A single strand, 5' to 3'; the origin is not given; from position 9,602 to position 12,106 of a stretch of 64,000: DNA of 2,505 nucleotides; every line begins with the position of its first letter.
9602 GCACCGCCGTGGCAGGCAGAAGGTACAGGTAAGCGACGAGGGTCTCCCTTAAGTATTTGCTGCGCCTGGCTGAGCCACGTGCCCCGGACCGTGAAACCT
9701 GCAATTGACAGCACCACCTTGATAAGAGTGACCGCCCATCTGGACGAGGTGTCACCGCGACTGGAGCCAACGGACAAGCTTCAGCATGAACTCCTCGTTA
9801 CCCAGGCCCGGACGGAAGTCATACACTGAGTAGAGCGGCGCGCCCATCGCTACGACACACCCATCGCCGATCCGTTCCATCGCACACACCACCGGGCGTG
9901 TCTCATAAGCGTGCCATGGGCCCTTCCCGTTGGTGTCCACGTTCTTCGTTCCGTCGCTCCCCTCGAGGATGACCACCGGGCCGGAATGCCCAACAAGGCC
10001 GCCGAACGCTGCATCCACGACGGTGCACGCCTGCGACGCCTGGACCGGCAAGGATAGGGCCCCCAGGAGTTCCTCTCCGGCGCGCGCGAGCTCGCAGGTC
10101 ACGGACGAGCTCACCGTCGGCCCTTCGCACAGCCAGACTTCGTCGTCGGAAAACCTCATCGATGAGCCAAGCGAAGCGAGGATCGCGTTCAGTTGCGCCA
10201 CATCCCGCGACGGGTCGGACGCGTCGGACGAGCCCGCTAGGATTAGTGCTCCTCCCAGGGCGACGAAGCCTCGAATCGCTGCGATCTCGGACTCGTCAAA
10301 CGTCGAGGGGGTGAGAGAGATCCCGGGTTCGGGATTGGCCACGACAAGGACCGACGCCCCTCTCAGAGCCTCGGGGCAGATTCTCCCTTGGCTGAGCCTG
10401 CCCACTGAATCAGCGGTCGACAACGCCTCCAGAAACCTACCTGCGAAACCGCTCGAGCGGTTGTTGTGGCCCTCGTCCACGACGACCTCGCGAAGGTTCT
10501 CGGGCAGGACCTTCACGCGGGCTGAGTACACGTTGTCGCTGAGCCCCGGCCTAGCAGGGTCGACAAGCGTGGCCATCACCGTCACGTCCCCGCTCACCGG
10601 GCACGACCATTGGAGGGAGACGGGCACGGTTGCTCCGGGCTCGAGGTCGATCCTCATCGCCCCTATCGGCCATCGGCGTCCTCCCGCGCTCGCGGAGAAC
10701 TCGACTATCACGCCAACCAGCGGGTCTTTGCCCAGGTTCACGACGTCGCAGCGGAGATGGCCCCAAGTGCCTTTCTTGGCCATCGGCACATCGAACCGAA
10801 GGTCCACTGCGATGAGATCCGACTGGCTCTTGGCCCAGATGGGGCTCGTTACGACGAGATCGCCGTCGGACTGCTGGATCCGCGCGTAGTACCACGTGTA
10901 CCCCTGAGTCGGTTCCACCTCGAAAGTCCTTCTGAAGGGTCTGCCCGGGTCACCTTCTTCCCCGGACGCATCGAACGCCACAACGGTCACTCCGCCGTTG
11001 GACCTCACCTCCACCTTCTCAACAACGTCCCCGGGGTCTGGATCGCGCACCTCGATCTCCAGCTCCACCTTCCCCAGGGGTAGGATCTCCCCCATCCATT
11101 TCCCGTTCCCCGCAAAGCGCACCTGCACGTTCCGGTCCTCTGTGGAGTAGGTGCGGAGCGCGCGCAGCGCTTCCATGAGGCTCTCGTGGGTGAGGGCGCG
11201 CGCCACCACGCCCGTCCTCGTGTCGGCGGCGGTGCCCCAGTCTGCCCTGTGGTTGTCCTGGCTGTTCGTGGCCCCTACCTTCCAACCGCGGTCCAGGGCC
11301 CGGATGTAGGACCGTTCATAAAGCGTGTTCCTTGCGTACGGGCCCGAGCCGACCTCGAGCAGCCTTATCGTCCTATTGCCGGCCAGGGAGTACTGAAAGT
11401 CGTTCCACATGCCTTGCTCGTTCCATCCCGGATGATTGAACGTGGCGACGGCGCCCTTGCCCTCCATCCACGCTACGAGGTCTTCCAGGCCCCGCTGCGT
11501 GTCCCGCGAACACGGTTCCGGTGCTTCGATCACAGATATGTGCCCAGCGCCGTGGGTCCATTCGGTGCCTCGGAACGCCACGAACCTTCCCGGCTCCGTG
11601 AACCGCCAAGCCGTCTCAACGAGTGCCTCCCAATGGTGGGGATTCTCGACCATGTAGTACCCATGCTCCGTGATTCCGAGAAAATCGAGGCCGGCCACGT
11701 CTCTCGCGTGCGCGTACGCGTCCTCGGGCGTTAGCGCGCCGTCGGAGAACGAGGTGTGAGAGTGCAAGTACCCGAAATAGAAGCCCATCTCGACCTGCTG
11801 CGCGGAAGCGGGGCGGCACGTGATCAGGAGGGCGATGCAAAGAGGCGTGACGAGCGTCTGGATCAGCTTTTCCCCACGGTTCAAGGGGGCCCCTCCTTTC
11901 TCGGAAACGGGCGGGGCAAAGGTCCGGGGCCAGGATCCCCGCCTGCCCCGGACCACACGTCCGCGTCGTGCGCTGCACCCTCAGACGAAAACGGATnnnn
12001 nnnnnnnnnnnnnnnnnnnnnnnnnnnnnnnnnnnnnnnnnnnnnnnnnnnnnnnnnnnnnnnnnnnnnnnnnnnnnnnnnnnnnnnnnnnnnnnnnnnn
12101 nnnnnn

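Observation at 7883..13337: Sugar-type ABC importer operon carrying a 734-aa secreted PHP/CehA-family multidomain protein between its SBP and permease genes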

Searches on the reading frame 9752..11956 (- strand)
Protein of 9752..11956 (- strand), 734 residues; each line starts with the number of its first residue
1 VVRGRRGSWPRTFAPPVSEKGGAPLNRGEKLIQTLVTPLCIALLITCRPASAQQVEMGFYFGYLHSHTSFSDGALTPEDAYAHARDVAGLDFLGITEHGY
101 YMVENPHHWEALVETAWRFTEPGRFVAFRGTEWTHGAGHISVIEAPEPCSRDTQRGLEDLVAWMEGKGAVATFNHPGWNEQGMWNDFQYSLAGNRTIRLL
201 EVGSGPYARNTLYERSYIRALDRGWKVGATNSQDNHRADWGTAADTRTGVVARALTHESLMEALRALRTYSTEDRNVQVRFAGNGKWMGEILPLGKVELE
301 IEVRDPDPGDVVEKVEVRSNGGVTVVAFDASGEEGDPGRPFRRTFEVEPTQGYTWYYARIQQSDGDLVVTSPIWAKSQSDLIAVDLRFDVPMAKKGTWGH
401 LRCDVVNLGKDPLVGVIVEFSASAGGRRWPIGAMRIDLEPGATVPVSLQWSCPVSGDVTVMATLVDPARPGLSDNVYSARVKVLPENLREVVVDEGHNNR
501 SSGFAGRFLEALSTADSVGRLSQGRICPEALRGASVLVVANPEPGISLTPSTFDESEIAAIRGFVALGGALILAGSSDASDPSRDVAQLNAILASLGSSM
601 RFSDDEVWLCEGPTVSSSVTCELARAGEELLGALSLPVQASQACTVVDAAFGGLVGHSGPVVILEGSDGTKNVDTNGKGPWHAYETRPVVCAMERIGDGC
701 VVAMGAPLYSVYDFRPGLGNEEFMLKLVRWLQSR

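Call 3: search_protein_families(library=pfam, proteins=[window:9752-11956:-], max_evalue=0.01)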
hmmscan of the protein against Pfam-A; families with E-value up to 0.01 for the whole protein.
window:9752-11956:- (734 aa): 0 families

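Call 4: search_protein_families(library=ncbifam, proteins=[window:9752-11956:-], max_evalue=0.01)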
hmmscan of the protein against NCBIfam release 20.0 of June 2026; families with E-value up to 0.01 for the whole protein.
window:9752-11956:- (734 aa): 7 families
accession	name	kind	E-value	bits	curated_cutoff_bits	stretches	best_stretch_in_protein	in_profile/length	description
NF038032.1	CehA_McbA_metalo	domain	2.3e-34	119.3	80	1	58-375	1-314/315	CehA/McbA family metallohydrolase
NF041577.1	nside_bi_sphtase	equivalog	0.00048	19.4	400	0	64-99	6-40/276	3',5'-nucleoside bisphosphate phosphatase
NF004981.0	PRK06361.1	equivalog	0.0019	17.6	117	1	64-135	4-73/217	histidinol phosphate phosphatase domain-containing protein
NF006702.0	PRK09248.1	domain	0.0027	17.2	264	1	64-109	7-52/246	PHP domain-containing protein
NF047791.1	RNaseRnm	equivalog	0.0031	16.8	375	1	64-99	5-39/275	RNase RNM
NF006251.0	PRK08392.1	equivalog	0.0057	16.2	212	1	64-105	4-44/216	hypothetical protein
NF006375.0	PRK08609.1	equivalog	0.0087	14.7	426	0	62-102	337-376/571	DNA polymerase/3'-5' exonuclease PolX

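Call 6: find_homologous_proteins(query=window:9752-11956:-)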
Query window:9752-11956:- (734 aa): 54 proteins with E <= 0.001 among 8000 candidates.
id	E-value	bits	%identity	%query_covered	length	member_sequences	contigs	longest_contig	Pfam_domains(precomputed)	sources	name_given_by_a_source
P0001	0.0e+0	1641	100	97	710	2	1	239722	-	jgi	jgi:hypothetical protein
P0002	0.0e+0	1271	77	99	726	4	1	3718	-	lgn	-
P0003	0.0e+0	1162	70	96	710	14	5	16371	-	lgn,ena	-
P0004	0.0e+0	1139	70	96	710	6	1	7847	-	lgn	-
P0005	0.0e+0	1082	67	96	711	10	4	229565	PF14258.13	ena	-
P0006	0.0e+0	1059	66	95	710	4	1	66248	PF14258.13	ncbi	-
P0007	0.0e+0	1028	64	94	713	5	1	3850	-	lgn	-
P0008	4.8e-295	999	62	96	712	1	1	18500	PF12228.15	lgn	-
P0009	5.5e-173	595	43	93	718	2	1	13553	PF14258.13,PF09822.17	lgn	-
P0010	2.1e-170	587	43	93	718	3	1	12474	PF14258.13,PF09822.17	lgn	-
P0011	2.6e-150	520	41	95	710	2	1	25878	PF12228.15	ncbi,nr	ncbi:MAG: CehA/McbA family metallohydrolase [Firmicutes bacterium]|nr:CehA/McbA family metallohydrol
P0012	1.4e-149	518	39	96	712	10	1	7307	PF12228.15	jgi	jgi:hypothetical protein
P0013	1.3e-147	511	40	95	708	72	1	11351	PF12228.15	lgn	-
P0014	3.5e-145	503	39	96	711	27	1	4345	PF12228.15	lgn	-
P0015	3.5e-141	490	39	96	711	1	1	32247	PF12228.15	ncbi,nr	ncbi:MAG: CehA/McbA family metallohydrolase [Clostridia bacterium]|nr:CehA/McbA family metallohydrol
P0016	1.0e-139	485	40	95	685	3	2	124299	PF12228.15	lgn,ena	-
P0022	1.8e-133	465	38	92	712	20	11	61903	PF12228.15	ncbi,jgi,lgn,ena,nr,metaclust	ncbi:MAG: hypothetical protein BWY92_00435 [Firmicutes bacterium ADurb.BinA052]|nr:MAG: hypothetical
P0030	1.6e-123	432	37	96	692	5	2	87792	PF12228.15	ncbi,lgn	-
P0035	2.0e-111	392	35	94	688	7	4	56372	PF14258.13,PF12228.15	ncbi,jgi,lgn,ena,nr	ncbi:MAG TPA: CehA/McbA family metallohydrolase [Bacillota bacterium]|nr:CehA/McbA family metallohyd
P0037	2.2e-109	385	37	78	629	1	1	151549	PF12228.15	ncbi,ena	-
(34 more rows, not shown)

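Call 7: find_encoding_contigs(protein=P0001, flank=10000, max_places=3)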
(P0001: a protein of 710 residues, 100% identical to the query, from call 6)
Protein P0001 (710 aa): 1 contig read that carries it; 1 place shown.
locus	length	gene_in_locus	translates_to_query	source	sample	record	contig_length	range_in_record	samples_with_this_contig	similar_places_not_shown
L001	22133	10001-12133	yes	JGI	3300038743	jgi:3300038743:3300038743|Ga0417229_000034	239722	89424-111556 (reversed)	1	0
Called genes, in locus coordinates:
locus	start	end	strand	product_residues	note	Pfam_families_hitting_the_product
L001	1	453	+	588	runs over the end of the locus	PF10150:RNase_E_G, PF20833:RNase_E_G_Thio, PF00013:KH_1 (weak), PF22675:KH-I_KHDC4-BBP (faint), PF01938:TRAM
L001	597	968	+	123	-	PF00829:Ribosomal_L21p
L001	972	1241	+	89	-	PF01016:Ribosomal_L27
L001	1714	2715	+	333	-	PF01018:GTP1_OBG, PF01926:MMR_HSR1, PF02421:FeoB_N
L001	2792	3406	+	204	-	PF01467:CTP_transf_like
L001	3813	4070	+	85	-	PF00076:RRM_1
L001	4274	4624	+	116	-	PF02410:RsfS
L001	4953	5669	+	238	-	PF10531:SLBB, PF00633:HHH (weak), PF14520:HHH_5 (faint), PF03934:T2SSK (weak), PF12836:HHH_3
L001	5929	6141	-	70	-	-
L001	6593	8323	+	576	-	PF03772:Competence, PF00753:Lactamase_B, PF12706:Lactamase_B_2 (weak)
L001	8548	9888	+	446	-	PF01547:SBP_bac_1, PF13416:SBP_bac_8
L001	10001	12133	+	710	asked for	-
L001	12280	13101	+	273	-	PF00528:BPD_transp_1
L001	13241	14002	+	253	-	PF00528:BPD_transp_1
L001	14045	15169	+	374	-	PF06144:DNA_pol3_delta, PF21694:DNA_pol3_delta_C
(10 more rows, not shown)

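Call 8: find_encoding_contigs(protein=P0005, flank=10000, max_places=3)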
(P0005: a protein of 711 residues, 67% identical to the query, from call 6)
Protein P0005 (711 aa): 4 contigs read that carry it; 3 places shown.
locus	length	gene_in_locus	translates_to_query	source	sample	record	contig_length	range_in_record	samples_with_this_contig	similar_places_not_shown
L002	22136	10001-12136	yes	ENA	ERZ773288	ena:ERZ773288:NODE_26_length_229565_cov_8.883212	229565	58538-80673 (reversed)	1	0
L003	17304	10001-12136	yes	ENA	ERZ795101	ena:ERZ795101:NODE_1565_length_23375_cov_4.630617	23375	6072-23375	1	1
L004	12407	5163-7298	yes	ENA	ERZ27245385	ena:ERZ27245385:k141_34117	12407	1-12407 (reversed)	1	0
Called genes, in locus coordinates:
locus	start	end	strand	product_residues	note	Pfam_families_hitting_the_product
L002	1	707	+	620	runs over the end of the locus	PF10150:RNase_E_G, PF20833:RNase_E_G_Thio, PF00013:KH_1 (weak), PF01938:TRAM (weak)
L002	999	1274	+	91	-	PF00829:Ribosomal_L21p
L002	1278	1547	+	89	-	PF01016:Ribosomal_L27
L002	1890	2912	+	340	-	PF01018:GTP1_OBG, PF00025:Arf (weak), PF01926:MMR_HSR1, PF02421:FeoB_N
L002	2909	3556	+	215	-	PF01467:CTP_transf_like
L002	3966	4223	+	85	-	PF00076:RRM_1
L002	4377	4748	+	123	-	PF02410:RsfS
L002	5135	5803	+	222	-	PF10531:SLBB, PF00633:HHH (weak), PF12836:HHH_3, PF14520:HHH_5 (faint)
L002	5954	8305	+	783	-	PF13567:DUF4131, PF03772:Competence, PF00753:Lactamase_B, PF12706:Lactamase_B_2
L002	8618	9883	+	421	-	PF01547:SBP_bac_1, PF13531:SBP_bac_11 (faint), PF13416:SBP_bac_8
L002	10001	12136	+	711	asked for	PF14258:DUF4350 (weak)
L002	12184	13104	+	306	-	PF00528:BPD_transp_1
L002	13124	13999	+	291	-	PF00528:BPD_transp_1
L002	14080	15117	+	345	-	PF06144:DNA_pol3_delta, PF21694:DNA_pol3_delta_C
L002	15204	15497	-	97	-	PF01649:Ribosomal_S20p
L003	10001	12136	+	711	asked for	PF14258:DUF4350 (weak)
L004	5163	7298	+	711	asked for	PF14258:DUF4350 (weak)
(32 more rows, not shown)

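Call 9: find_encoding_contigs(protein=P0016, flank=10000, max_places=3)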
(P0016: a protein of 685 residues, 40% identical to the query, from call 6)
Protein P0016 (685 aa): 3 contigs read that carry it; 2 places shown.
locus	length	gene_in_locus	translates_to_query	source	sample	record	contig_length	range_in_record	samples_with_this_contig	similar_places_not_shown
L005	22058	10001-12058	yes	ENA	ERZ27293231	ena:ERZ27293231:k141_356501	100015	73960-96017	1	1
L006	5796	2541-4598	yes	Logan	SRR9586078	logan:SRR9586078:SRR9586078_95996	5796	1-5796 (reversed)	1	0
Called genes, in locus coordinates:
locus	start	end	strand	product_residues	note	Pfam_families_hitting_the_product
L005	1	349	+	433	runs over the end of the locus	PF01018:GTP1_OBG, PF01926:MMR_HSR1, PF02421:FeoB_N, PF09269:DUF1967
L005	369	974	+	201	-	PF01467:CTP_transf_like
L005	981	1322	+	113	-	PF00076:RRM_1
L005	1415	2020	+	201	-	PF01966:HD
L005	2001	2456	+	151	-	PF02410:RsfS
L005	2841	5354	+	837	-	PF00133:tRNA-synt_1, PF01406:tRNA-synt_1e (faint), PF09334:tRNA-synt_1g, PF13603:tRNA-synt_1_2, PF00133:tRNA-synt_1, PF09334:tRNA-synt_1g (weak), PF08264:Anticodon_1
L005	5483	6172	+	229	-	PF10531:SLBB, PF22461:SLBB_2 (weak), PF12836:HHH_3, PF14520:HHH_5 (faint), PF00633:HHH (weak)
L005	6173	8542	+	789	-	PF13567:DUF4131, PF03772:Competence, PF00753:Lactamase_B, PF12706:Lactamase_B_2, PF23023:Anti-Pycsar_Apyc1 (weak)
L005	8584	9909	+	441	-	PF01547:SBP_bac_1, PF13416:SBP_bac_8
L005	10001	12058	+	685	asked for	PF12228:DUF3604 (faint)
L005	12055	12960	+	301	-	PF00528:BPD_transp_1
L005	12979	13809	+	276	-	PF00528:BPD_transp_1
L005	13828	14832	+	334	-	PF27254:HP_1247_M (faint), PF21694:DNA_pol3_delta_C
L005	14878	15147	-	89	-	PF01649:Ribosomal_S20p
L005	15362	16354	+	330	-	PF03418:Peptidase_A25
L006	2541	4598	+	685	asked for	PF12228:DUF3604 (faint)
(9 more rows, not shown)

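Call 10: find_encoding_contigs(protein=P0022, flank=8000, max_places=2)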
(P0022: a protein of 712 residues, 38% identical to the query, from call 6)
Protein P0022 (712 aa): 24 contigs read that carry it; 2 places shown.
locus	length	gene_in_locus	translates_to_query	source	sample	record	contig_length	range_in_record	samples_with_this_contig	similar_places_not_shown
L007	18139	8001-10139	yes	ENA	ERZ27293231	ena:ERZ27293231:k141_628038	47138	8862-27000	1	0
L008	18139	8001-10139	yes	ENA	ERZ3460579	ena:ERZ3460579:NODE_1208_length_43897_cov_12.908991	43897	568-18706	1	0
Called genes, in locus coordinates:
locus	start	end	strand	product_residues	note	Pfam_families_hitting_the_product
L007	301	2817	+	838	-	PF00133:tRNA-synt_1, PF01406:tRNA-synt_1e (faint), PF09334:tRNA-synt_1g, PF13603:tRNA-synt_1_2, PF00133:tRNA-synt_1, PF09334:tRNA-synt_1g, PF08264:Anticodon_1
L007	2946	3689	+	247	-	PF10531:SLBB, PF00633:HHH, PF03934:T2SSK (weak), PF12836:HHH_3, PF14520:HHH_5 (faint)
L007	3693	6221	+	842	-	PF13567:DUF4131, PF03772:Competence, PF00753:Lactamase_B, PF12706:Lactamase_B_2 (weak)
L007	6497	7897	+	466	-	PF01547:SBP_bac_1, PF13416:SBP_bac_8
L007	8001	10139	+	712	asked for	PF12228:DUF3604 (faint)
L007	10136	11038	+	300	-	PF00528:BPD_transp_1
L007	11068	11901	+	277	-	PF00528:BPD_transp_1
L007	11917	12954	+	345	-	PF06144:DNA_pol3_delta (weak), PF21694:DNA_pol3_delta_C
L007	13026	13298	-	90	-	PF01649:Ribosomal_S20p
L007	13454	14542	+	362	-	PF03418:Peptidase_A25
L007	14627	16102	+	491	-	PF07454:SpoIIP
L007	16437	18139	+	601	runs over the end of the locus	PF00009:GTP_EFTU, PF22042:EF-G_D2, PF03144:GTP_EFTU_D2, PF00679:EFG_C, PF06421:LepA_C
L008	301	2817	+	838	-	PF00133:tRNA-synt_1, PF01406:tRNA-synt_1e (faint), PF09334:tRNA-synt_1g, PF13603:tRNA-synt_1_2, PF00133:tRNA-synt_1, PF09334:tRNA-synt_1g, PF08264:Anticodon_1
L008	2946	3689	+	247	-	PF10531:SLBB, PF00633:HHH, PF03934:T2SSK (weak), PF12836:HHH_3, PF14520:HHH_5 (faint)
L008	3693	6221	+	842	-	PF13567:DUF4131, PF03772:Competence, PF00753:Lactamase_B, PF12706:Lactamase_B_2 (weak)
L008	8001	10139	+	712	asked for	PF12228:DUF3604 (faint)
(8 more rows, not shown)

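Call 11: find_encoding_contigs(protein=P0030, flank=8000, max_places=2)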
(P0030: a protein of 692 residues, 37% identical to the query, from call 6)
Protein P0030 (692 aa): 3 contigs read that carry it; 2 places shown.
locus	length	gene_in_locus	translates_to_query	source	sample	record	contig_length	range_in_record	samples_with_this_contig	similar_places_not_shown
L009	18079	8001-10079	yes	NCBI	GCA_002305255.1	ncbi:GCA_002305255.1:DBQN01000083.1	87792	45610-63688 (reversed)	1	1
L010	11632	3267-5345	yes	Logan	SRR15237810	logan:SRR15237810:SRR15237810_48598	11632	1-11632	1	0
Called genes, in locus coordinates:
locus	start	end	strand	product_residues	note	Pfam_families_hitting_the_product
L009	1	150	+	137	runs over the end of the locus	PF02410:RsfS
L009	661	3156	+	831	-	PF00133:tRNA-synt_1, PF01406:tRNA-synt_1e (faint), PF09334:tRNA-synt_1g, PF13603:tRNA-synt_1_2, PF00133:tRNA-synt_1, PF09334:tRNA-synt_1g, PF08264:Anticodon_1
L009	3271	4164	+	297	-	PF10531:SLBB, PF12836:HHH_3, PF00633:HHH (weak), PF14520:HHH_5 (faint)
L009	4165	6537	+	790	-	PF03772:Competence, PF00753:Lactamase_B, PF12706:Lactamase_B_2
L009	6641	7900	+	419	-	PF01547:SBP_bac_1, PF13416:SBP_bac_8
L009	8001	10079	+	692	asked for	PF12228:DUF3604 (weak)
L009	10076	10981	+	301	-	PF00528:BPD_transp_1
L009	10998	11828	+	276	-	PF00528:BPD_transp_1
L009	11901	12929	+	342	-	PF21694:DNA_pol3_delta_C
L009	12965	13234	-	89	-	PF01649:Ribosomal_S20p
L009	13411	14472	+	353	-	PF03418:Peptidase_A25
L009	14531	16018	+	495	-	PF07454:SpoIIP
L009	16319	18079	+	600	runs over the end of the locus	PF00009:GTP_EFTU, PF03144:GTP_EFTU_D2, PF22042:EF-G_D2 (weak), PF00679:EFG_C, PF06421:LepA_C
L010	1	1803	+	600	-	?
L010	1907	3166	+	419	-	PF01547:SBP_bac_1, PF13416:SBP_bac_8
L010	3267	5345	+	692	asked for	PF12228:DUF3604 (weak)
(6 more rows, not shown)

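Call 12: find_encoding_contigs(protein=P0035, flank=8000, max_places=2)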
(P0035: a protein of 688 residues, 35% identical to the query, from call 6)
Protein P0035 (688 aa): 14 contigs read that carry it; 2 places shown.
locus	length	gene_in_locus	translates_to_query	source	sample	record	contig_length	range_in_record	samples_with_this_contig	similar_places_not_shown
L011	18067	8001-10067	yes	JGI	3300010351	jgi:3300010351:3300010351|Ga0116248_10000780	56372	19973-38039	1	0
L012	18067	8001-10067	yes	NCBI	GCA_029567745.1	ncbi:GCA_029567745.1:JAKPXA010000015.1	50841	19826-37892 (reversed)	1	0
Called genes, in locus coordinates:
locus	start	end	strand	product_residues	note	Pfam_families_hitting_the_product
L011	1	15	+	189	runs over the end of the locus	PF01966:HD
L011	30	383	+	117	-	PF02410:RsfS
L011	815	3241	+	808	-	PF00133:tRNA-synt_1, PF01406:tRNA-synt_1e (faint), PF09334:tRNA-synt_1g, PF13603:tRNA-synt_1_2, PF00133:tRNA-synt_1, PF08264:Anticodon_1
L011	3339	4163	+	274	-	PF10531:SLBB, PF00633:HHH (faint), PF12836:HHH_3, PF14520:HHH_5 (faint)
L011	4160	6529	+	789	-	PF13567:DUF4131, PF03772:Competence, PF00753:Lactamase_B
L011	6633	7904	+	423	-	PF01547:SBP_bac_1, PF13416:SBP_bac_8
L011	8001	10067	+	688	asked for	PF12228:DUF3604 (faint), PF14258:DUF4350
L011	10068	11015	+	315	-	PF00528:BPD_transp_1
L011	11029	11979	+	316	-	PF00528:BPD_transp_1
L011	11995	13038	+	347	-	PF21694:DNA_pol3_delta_C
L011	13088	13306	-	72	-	PF01649:Ribosomal_S20p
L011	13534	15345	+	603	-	PF00009:GTP_EFTU, PF03144:GTP_EFTU_D2, PF22042:EF-G_D2 (weak), PF00679:EFG_C, PF06421:LepA_C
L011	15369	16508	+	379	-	PF04055:Radical_SAM, PF06969:HemN_C (weak)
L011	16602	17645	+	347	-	PF01628:HrcA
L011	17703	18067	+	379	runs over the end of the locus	PF00226:DnaJ, PF01556:DnaJ_C, PF00684:DnaJ_CXXCXGXG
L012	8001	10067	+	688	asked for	PF12228:DUF3604 (faint), PF14258:DUF4350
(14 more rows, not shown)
